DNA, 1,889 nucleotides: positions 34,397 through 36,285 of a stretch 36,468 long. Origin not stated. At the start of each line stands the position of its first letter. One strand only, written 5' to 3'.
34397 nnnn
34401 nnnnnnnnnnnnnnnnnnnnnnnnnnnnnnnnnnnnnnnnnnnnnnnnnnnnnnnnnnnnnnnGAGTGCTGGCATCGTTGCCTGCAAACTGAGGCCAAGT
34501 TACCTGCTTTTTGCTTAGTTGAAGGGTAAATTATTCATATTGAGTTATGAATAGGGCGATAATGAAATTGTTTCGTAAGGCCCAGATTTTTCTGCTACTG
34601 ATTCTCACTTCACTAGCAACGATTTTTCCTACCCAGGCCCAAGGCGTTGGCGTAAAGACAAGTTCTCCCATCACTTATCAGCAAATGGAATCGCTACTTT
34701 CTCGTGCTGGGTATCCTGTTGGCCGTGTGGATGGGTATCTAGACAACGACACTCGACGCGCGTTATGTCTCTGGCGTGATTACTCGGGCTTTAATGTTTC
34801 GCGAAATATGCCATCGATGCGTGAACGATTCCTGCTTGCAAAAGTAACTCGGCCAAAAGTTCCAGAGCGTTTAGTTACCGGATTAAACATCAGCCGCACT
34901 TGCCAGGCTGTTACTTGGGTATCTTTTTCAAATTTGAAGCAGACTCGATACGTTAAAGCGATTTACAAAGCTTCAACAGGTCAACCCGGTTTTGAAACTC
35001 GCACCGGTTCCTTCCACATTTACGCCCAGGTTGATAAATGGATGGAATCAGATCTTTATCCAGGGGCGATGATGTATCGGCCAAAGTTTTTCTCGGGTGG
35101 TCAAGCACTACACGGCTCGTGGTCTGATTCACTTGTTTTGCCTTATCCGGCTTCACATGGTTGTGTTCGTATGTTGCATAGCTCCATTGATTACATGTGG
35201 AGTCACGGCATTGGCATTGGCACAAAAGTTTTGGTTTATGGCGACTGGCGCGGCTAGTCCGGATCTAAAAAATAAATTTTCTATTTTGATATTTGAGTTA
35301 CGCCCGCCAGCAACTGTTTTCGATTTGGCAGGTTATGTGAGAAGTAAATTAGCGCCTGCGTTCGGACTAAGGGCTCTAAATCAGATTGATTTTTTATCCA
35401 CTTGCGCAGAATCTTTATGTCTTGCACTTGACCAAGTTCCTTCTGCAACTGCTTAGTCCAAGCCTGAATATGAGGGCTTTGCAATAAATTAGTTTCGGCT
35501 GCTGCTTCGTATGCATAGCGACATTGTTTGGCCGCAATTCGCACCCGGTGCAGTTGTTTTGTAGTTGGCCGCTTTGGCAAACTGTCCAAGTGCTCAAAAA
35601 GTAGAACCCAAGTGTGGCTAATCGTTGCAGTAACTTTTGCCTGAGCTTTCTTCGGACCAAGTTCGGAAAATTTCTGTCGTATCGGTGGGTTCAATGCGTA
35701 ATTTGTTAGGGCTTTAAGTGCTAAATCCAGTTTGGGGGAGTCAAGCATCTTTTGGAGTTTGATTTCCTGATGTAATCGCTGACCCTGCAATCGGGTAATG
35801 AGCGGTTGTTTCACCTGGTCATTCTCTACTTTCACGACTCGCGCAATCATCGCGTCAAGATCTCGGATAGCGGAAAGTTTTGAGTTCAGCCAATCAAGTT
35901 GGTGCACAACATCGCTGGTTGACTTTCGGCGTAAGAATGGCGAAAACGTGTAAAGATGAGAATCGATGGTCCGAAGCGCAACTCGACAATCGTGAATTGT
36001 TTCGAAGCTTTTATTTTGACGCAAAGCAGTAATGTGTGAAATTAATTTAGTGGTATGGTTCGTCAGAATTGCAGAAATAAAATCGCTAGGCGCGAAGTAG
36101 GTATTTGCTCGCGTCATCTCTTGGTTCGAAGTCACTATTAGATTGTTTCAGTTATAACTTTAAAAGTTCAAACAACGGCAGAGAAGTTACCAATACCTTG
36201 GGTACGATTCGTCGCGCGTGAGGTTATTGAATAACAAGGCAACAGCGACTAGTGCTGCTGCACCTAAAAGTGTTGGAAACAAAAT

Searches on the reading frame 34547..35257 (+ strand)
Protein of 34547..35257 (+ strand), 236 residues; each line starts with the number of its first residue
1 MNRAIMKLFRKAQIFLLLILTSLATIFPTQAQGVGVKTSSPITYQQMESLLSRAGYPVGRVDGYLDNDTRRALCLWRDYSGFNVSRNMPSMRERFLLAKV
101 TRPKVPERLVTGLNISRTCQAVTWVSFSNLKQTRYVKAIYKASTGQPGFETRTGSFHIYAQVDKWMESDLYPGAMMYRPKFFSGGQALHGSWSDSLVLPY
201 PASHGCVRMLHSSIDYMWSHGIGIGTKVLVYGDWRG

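Call 8: search_protein_families(library=pfam, proteins=[window:34547-35257:+], max_evalue=0.001)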
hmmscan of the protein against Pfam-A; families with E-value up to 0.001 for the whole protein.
window:34547-35257:+ (236 aa): 1 family
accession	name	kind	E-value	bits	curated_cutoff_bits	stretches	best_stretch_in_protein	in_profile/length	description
PF03734.19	YkuD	-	8.7e-11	43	23.4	1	138-230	24-146/146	L,D-transpeptidase catalytic domain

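Call 80: find_encoding_contigs(protein=window:34547-35257:+, flank=10000, max_places=4)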
Protein window:34547-35257:+ (236 aa): no gene with exactly this product is on record in the collection.

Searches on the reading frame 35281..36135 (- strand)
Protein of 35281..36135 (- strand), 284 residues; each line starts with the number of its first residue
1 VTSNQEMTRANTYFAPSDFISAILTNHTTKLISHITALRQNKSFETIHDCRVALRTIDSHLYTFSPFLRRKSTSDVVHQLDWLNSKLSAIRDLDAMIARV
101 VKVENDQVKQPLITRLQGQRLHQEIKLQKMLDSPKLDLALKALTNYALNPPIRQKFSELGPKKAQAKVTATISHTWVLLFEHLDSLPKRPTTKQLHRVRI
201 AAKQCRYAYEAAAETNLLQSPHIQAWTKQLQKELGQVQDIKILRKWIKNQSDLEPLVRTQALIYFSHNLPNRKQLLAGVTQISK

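Call 8: search_protein_families(library=pfam, proteins=[window:35281-36135:-], max_evalue=0.001)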
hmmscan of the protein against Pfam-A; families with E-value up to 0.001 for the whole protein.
window:35281-36135:- (284 aa): 1 family
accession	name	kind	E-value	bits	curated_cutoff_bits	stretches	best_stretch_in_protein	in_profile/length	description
PF05235.19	CHAD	-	2.3e-33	116.5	25.6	1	22-247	1-227/228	CHAD domain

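Call 27: find_encoding_contigs(protein=window:35281-36135:-, flank=10000, max_places=4)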
Protein window:35281-36135:- (284 aa): no gene with exactly this product is on record in the collection.
